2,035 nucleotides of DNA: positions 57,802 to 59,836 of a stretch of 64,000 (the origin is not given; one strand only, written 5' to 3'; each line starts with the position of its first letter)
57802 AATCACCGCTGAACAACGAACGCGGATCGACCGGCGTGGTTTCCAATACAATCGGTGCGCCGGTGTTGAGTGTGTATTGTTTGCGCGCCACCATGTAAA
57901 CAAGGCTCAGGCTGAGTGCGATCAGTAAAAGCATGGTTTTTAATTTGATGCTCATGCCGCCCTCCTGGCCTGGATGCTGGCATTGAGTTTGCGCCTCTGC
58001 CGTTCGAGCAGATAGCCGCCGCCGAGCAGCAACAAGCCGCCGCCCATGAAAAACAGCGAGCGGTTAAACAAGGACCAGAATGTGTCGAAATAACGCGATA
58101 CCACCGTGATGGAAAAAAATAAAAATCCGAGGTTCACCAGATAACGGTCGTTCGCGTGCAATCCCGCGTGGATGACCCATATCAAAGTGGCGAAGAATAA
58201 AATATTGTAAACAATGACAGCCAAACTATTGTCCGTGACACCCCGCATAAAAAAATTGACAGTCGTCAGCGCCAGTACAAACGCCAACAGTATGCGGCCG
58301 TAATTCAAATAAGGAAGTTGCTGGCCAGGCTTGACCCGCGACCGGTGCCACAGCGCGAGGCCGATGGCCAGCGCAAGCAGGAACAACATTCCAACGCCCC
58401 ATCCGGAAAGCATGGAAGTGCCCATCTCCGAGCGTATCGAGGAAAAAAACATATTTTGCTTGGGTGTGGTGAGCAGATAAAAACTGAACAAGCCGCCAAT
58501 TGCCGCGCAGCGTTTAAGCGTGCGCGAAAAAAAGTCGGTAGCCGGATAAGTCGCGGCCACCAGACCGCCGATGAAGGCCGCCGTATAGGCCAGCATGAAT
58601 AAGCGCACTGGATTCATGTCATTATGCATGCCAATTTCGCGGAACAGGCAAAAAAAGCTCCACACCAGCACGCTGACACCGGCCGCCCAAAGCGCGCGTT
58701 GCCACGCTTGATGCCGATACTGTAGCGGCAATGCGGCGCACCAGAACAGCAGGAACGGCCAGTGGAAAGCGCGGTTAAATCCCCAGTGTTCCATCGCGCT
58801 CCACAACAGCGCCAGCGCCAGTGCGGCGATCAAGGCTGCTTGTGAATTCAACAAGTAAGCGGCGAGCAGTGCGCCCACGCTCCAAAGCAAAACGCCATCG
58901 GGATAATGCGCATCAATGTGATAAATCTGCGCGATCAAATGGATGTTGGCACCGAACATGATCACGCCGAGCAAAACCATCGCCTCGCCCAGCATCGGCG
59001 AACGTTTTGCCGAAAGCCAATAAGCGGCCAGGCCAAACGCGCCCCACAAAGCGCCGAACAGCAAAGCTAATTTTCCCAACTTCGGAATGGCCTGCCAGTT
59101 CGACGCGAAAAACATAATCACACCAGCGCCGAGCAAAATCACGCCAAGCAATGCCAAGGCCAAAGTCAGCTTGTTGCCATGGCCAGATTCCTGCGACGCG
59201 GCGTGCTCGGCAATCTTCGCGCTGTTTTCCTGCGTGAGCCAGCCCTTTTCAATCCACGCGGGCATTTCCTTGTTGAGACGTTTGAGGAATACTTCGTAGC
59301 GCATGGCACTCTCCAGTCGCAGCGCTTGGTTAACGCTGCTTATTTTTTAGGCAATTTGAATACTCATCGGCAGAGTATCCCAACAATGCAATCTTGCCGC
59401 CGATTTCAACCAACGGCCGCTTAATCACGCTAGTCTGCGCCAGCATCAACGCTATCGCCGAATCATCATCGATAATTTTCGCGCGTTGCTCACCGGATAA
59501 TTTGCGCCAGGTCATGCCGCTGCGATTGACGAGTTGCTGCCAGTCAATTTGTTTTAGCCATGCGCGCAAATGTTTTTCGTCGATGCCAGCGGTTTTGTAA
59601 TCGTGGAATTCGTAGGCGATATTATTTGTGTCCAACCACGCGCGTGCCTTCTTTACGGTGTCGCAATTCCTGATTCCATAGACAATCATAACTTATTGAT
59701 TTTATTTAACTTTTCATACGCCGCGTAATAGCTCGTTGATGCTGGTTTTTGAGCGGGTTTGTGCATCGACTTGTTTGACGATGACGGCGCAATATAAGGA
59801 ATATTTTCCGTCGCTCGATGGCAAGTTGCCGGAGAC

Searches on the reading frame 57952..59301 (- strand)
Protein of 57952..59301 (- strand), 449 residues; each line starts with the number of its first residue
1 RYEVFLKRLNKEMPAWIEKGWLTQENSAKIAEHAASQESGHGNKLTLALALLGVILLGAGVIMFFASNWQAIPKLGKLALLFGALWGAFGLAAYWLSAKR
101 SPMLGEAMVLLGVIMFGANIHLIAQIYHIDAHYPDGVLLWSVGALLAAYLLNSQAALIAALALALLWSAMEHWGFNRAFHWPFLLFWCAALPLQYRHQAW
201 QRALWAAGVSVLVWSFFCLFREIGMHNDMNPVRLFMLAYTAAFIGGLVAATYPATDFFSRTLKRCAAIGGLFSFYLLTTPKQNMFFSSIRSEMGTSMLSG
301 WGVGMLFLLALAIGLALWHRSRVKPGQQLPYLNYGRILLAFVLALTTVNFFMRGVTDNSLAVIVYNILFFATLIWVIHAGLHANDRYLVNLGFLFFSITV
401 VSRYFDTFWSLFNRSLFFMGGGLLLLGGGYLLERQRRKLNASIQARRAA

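Call 59: search_protein_families(library=ncbifam, proteins=[window:57952-59301:-], max_evalue=0.001)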
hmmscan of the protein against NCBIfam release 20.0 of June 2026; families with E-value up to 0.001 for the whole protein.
window:57952-59301:- (449 aa): 0 families

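Call 76: search_protein_families(library=pfam, proteins=[window:57952-59301:-], max_evalue=0.001)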
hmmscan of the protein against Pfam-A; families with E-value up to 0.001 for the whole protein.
window:57952-59301:- (449 aa): 1 family
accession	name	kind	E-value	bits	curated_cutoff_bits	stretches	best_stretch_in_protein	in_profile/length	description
PF09925.14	DUF2157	-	1.7e-39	135.3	32.4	1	15-156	2-145/146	Predicted membrane protein (DUF2157)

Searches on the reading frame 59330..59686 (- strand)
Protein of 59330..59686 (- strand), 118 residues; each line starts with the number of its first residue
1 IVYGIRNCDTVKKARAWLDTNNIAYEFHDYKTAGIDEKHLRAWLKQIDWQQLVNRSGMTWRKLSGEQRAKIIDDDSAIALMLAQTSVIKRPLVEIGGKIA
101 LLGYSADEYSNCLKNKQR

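Call 76: search_protein_families(library=pfam, proteins=[window:59330-59686:-], max_evalue=0.001)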
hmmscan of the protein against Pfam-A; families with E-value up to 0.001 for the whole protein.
window:59330-59686:- (118 aa): 1 family
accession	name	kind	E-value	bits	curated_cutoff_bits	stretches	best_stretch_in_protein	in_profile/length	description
PF03960.21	ArsC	-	1.3e-17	64.3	24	1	3-111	1-78/79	ArsC family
